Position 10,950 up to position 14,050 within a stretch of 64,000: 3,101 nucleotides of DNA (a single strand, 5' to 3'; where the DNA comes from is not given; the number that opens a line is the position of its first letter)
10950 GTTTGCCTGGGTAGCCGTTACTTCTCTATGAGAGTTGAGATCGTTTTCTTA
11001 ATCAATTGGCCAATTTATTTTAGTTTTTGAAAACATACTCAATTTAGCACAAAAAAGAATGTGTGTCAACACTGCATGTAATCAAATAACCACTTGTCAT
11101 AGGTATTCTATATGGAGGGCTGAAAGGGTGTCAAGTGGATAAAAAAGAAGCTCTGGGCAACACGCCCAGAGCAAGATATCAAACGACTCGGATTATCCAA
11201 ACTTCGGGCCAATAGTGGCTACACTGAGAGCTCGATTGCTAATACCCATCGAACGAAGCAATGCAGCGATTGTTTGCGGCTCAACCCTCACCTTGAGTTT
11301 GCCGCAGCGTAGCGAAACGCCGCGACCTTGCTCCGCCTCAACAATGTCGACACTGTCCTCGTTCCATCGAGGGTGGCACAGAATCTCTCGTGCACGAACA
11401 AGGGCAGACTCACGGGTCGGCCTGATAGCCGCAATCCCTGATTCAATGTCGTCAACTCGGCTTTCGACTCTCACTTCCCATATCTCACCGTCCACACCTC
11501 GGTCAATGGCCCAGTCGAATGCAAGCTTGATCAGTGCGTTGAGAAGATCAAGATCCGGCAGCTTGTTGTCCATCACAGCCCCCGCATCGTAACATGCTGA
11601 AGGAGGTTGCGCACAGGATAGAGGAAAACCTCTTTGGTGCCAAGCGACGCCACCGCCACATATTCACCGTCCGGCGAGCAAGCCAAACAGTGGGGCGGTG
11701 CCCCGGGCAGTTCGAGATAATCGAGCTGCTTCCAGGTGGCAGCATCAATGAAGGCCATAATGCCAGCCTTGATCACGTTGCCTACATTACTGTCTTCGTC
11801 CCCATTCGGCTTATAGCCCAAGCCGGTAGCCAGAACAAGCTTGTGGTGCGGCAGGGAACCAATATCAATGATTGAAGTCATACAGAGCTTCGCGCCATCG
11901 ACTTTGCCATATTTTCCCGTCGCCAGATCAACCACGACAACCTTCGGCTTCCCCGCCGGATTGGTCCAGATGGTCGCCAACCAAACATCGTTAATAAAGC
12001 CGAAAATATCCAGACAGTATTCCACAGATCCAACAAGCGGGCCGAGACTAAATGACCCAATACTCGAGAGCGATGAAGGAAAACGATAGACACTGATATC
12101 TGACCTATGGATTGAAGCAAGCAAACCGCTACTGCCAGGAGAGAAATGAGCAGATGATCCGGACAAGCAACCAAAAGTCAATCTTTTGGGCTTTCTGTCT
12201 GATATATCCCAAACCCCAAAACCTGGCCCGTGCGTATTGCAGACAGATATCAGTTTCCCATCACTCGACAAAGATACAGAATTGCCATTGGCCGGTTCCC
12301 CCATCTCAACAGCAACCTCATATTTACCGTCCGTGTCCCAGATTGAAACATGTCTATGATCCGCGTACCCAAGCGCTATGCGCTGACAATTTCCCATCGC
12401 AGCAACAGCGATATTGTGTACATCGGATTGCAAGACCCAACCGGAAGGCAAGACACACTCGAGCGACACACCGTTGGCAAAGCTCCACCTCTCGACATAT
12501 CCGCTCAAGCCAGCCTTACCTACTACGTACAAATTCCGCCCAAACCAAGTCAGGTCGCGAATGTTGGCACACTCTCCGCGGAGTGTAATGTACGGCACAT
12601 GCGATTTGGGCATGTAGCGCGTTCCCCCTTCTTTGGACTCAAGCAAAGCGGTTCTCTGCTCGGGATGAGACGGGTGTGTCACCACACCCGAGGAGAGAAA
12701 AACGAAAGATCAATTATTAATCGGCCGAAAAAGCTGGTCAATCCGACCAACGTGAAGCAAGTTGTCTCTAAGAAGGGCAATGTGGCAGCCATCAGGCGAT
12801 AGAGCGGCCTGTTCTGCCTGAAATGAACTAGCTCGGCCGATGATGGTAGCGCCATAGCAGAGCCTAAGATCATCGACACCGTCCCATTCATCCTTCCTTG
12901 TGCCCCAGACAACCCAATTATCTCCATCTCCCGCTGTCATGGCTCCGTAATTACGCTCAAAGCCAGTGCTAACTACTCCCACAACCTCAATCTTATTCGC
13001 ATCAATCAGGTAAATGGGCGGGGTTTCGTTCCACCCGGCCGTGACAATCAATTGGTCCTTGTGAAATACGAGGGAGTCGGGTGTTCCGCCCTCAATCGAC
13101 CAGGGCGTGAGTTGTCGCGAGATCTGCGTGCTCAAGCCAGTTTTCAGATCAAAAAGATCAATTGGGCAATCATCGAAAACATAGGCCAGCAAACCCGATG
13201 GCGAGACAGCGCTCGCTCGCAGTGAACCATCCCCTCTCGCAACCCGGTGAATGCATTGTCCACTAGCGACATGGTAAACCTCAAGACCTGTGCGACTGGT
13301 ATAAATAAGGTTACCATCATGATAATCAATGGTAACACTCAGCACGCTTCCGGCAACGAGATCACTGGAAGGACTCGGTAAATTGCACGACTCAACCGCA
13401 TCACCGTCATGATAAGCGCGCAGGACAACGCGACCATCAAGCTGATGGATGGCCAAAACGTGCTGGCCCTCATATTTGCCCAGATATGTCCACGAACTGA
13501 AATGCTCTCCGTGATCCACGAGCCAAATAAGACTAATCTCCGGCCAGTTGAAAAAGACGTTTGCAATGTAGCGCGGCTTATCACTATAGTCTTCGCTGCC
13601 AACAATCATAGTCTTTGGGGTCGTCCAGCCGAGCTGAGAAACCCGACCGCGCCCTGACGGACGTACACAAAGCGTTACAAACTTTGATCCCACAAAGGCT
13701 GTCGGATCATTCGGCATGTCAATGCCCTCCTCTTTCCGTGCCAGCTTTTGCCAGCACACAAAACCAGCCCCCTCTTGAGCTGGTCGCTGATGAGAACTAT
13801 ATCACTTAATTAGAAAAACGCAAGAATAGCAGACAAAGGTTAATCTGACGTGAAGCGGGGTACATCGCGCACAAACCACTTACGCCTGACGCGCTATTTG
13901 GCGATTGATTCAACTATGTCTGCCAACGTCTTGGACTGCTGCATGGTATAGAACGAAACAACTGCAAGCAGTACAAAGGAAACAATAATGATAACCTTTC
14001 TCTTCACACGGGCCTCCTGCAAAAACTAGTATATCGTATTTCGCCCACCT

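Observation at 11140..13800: Three-gene GC-rich operon (two WD40-like propellers plus a coupled 127-aa ORF) with its own terminator, located where rplJ-rplL would normally precede rpoB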

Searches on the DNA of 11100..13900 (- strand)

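Call 80: search_dna_similar(query=window:11100-13900:-, collection=plasmids, mode=distant, max_rows=5)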
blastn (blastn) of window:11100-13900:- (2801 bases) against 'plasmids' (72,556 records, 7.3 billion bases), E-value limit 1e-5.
No match.

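Call 81: search_dna_similar(query=window:11100-13900:-, collection=phages, mode=distant, max_rows=5)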
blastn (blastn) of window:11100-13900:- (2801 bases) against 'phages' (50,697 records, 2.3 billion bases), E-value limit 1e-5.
No match.

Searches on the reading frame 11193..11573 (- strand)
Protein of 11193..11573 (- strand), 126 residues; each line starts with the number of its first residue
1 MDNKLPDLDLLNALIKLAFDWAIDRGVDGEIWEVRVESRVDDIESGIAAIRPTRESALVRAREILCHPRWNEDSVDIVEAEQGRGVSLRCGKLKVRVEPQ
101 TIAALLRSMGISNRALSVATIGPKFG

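Call 9: search_protein_families(library=pfam, proteins=[window:11193-11573:-], max_evalue=1)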
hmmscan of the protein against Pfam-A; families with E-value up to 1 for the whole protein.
window:11193-11573:- (126 aa): 2 families
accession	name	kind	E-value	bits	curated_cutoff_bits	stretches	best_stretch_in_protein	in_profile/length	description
PF06626.17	DUF1152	-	0.086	12.5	27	1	19-103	160-247/295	Protein of unknown function (DUF1152)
PF24113.1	DUF7387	-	0.1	13.4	27.9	1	40-65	26-51/85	Family of unknown function (DUF7387)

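Call 16: find_homologous_proteins(query=window:11193-11573:-)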
Query window:11193-11573:- (126 aa): 1 proteins with E <= 0.001 among 27 candidates.
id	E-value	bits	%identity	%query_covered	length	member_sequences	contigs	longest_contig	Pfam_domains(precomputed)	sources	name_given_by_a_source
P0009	1.3e-75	269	100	100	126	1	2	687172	-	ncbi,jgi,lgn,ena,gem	ncbi:MAG: hypothetical protein WCT32_00765 [Patescibacteria group bacterium]|jgi:hypothetical protei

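Call 29: search_protein_families(library=ncbifam, proteins=[window:11193-11573:-], max_evalue=1)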
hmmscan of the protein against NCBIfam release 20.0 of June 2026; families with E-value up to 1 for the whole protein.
window:11193-11573:- (126 aa): 0 families

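Call 30: search_protein_families(library=padloc, proteins=[window:11193-11573:-], max_evalue=1)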
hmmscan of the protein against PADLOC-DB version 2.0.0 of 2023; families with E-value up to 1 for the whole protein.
window:11193-11573:- (126 aa): 0 families

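Call 31: search_protein_families(library=phrogs, proteins=[window:11193-11573:-], max_evalue=1)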
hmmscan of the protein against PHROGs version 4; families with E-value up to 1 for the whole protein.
window:11193-11573:- (126 aa): 3 families
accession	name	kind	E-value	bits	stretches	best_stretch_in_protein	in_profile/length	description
phrog_3822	-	unknown function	0.14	13.4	1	28-65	33-69/86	-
phrog_2570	-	unknown function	0.16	13.1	1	36-53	48-65/65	-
phrog_33196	-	tail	0.26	12.4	1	55-112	8-65/152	tail assembly chaperone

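Call 36: search_solved_structures(query=window:11193-11573:-, max_evalue=10)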
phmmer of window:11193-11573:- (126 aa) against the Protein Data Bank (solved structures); distinct sequences matched with E-value up to 10: 0.
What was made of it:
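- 11193..11573 (-): Gene C: 126-aa acidic soluble protein, translationally coupled to B (GTGATG overlap). It is a complete ORFan. No match in Pfam, NCBIfam, PADLOC, PHROGs or PDB (calls 9, 29-31, 36).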

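Call 55: predict_structure(protein=window:11193-11573:-)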
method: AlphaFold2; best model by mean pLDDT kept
length: 126 residues; sequences in the alignment: 1
mean_pLDDT: 48.2   pTM: 0.39
mean pLDDT of the five models: 48.2, 40.5, 39.6, 39.3, 36.9
residues with pLDDT >= 90: 0; 70-90: 0; 50-70: 65; < 50: 61
segments of 3 or more residues with pLDDT < 50: 1-6, 57-77, 79-82, 100-126
pLDDT, mean of each block of 10 residues (from residue 1): 44 59 58 56 52 49 42 46 54 57 41 31 28
secondary structure, 60 per line:
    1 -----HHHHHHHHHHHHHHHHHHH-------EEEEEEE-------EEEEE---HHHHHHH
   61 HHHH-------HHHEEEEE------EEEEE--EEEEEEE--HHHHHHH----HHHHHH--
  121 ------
elements in order: H6-24 E32-38 E46-50 H54-64 E75-79 E86-90 E93-99 H102-108 H113-118
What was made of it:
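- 11193..11573 (-): The AF2 model has pLDDT 48 (call 55).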

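Call 73: find_related_loci(query=window:11193-11573:-, collection=viral_contigs, flank=5000)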
Query window:11193-11573:- (126 aa) in viral_contigs; peptide patterns used: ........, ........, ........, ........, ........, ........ (x = any residue, [..] = any of these).
41 stretches matched a pattern, but none encodes a relative of the query by tblastn (E <= 1e-3).

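Call 88: fold_search(model_id=the predicted structure, library=pdb)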
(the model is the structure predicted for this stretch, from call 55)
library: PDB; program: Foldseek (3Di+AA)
matches with E <= 10: 1050; with E <= 0.001: 0
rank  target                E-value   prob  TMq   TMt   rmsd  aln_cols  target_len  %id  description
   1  8yld_SA               4.7e-02  0.25  0.23  0.16  15.8       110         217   17  State 4a (S4a) of yeast 80S ribosome bound to 2 tRNAs and open eEF3 and eEF2 during translocation (released 2024-12-11)
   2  8bn3_S3               5.0e-02  0.16  0.21  0.14  18.1       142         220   15  Yeast 80S, ES7s delta, eIF5A, Stm1 containing (released 2024-01-10)
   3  5x6v_B                5.3e-02  0.33  0.23  0.23  12.6       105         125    7  Crystal structure of human heteroheptameric complex (released 2017-12-06)
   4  3j6x_S3               5.3e-02  0.20  0.21  0.15  15.9       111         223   18  S. cerevisiae 80S ribosome bound with Taura syndrome virus (TSV) IRES, 5 degree rotation (Class II) (released 2014-06-11)
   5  5ndv_S3               5.3e-02  0.15  0.20  0.15  15.7       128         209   14  Crystal structure of Paromomycin bound to the yeast 80S ribosome (released 2017-12-13)
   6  3j80_D                6.8e-02  0.25  0.24  0.16  15.6       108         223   15  CryoEM structure of 40S-eIF1-eIF1A preinitiation complex (released 2014-11-05)
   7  2w7o_B                7.6e-02  0.30  0.26  0.10  11.9        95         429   12  Structure and Activity of Bypass Synthesis by Human DNA Polymerase Kappa Opposite the 7,8-Dihydro-8-oxodeoxyguanosine  (released 2009-06-16)
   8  6fyx_D                7.6e-02  0.25  0.26  0.18  15.2       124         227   17  Structure of a partial yeast 48S preinitiation complex with eIF5 N-terminal domain (model C1) (released 2018-12-05)
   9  7osa_uS3              9.2e-02  0.23  0.23  0.16  15.5       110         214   17  Pre-translocation complex of 80 S.cerevisiae ribosome with eEF2 and ligands (released 2021-12-08)
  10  9r2r_C                9.2e-02  0.16  0.22  0.22  11.0       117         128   16  De novo designed M7 protein fold (released 2025-05-14)
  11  9jq8_B                9.8e-02  0.14  0.20  0.21  13.1       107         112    6  Roadblock2 homodimer structure from Candidatus Prometheoarchaeum syntrophicum strain MK-D1 (released 2024-10-30)
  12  9r2r_B                9.8e-02  0.14  0.19  0.18  11.8       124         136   12  De novo designed M7 protein fold (released 2025-05-14)
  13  5aj0_BD               9.8e-02  0.11  0.19  0.14  15.6       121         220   14  Cryo electron microscopy of actively translating human polysomes (POST state). (released 2015-05-20)
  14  3lic                  1.0e-01  0.16  0.26  0.15  13.4       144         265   10  Crystal Structure of the extracellular domain of the putative histidine kinase soHK1S-Z6 (released 2010-05-05)
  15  1t94_B                1.1e-01  0.47  0.32  0.13  11.4       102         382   12  Crystal structure of the catalytic core of human DNA polymerase kappa (released 2004-08-31)
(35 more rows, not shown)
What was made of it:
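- Tried and rejected: Foldseek on C was uninformative (call 88).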

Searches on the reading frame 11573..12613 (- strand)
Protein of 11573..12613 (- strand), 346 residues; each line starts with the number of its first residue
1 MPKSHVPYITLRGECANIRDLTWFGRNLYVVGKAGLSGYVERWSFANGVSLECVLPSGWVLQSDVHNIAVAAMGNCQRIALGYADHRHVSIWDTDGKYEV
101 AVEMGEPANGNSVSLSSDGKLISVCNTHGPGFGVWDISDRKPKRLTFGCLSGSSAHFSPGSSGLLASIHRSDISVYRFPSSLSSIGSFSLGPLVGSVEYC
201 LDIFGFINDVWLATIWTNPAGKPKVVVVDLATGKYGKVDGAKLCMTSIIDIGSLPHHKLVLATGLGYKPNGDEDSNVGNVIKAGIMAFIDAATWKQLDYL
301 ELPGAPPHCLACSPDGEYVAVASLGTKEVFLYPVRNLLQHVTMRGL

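Call 9: search_protein_families(library=pfam, proteins=[window:11573-12613:-], max_evalue=1)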
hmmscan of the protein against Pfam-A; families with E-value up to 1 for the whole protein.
window:11573-12613:- (346 aa): 7 families
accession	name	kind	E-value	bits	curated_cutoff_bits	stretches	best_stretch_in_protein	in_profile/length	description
PF25174.1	Beta-prop_THOC3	-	2.2e-06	27.3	305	1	11-141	42-162/272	THOC3 beta-propeller domain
PF23414.1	Beta-prop_EML_2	-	5.4e-05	23.1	90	1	80-188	13-120/266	Echinoderm microtubule-associated protein second beta-propeller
PF25168.1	Beta-prop_WDR36-Utp21_2nd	-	0.0021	17.8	84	1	293-346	271-323/335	WDR36/Utp21 second beta-propeller domain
PF10282.15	Lactonase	-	0.0065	16.2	21.7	1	306-335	144-173/344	Lactonase, 7-bladed beta-propeller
PF24817.1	WD40_WDHD1_1st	-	0.044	13.4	109.9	0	11-141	124-255/291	WDHD1 first WD40 domain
PF21030.3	WDR93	-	0.17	11.6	27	0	308-323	2-17/321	WD repeat-containing protein 93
PF00400.38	WD40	-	0.46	11.6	27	0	308-323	15-30/39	WD domain, G-beta repeat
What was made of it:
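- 11573..12613 (-): Gene B: 346 aa from ATG 12613, with alternative GTG starts up to 12685. It is a soluble, degenerate WD40-type beta-propeller protein. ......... lies 9 nt upstream. The stop codon is TGA. It is in the same reading frame as A, separated from it by one TGA and 32 codons. Pfam beta-propeller families match below their cut-offs (THOC3 2e-6, EML 5e-5; PF00400 only 0.46) (call 9).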

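Call 14: find_homologous_proteins(query=window:11573-12613:-)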
Query window:11573-12613:- (346 aa): 1 proteins with E <= 0.001 among 1991 candidates.
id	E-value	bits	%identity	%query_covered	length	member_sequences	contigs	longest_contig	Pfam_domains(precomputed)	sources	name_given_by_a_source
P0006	2.2e-236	802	100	100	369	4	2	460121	PF25174.2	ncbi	ncbi:MAG: WD40 repeat domain-containing protein [Patescibacteria group bacterium]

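Call 29: search_protein_families(library=ncbifam, proteins=[window:11573-12613:-], max_evalue=1)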
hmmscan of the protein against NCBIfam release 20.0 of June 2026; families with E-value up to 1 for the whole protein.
window:11573-12613:- (346 aa): 2 families
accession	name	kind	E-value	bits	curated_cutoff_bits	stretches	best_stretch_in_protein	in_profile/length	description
NF052280.1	7_blade_YncE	equivalog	0.0075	15.1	400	1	73-123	263-314/338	7-bladed beta-propeller protein YncE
NF033614.1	APH_6_Ic_gen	exception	0.17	10.8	460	1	37-100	12-72/278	APH(6)-I family aminoglycoside O-phosphotransferase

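Call 30: search_protein_families(library=padloc, proteins=[window:11573-12613:-], max_evalue=1)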
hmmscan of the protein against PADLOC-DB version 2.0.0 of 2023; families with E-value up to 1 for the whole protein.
window:11573-12613:- (346 aa): 0 families

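Call 31: search_protein_families(library=phrogs, proteins=[window:11573-12613:-], max_evalue=1)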
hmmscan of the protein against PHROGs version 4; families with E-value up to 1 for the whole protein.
window:11573-12613:- (346 aa): 1 family
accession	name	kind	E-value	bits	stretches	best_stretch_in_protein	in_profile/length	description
phrog_19311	-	unknown function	0.0005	19.2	1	65-136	770-842/1023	-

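Call 34: search_solved_structures(query=window:11573-12613:-, max_evalue=10)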
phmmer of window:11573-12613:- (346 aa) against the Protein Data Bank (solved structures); distinct sequences matched with E-value up to 10: 6.
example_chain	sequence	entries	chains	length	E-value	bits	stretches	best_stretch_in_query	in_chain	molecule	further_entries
5yzv_A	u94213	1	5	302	0.0086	18.6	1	269-326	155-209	Probable serine/threonine-protein kinase PkwA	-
9eh1_W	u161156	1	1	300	0.12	14.8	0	265-334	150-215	Superkiller complex protein 8, N-terminally processed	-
6gmh_W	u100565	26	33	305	0.13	14.7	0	265-334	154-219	WD repeat-containing protein 61 | WDR61 | Superkiller complex protein 8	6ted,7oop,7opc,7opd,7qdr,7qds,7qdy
3ow8_A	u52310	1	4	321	0.15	14.5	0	265-334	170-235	WD repeat-containing protein 61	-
6igb_A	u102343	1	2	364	0.63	12.4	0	307-333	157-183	Periplasmic gluconolactonase, PpgL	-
3scy_A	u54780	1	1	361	1.4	11.3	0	307-333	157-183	Hypothetical bacterial 6-phosphogluconolactonase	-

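Call 71: find_related_loci(query=window:11573-12613:-, collection=viral_contigs, flank=5000)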
Query window:11573-12613:- (346 aa) in viral_contigs; peptide patterns used: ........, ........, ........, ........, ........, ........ (x = any residue, [..] = any of these).
7 stretches matched a pattern, but none encodes a relative of the query by tblastn (E <= 1e-3).
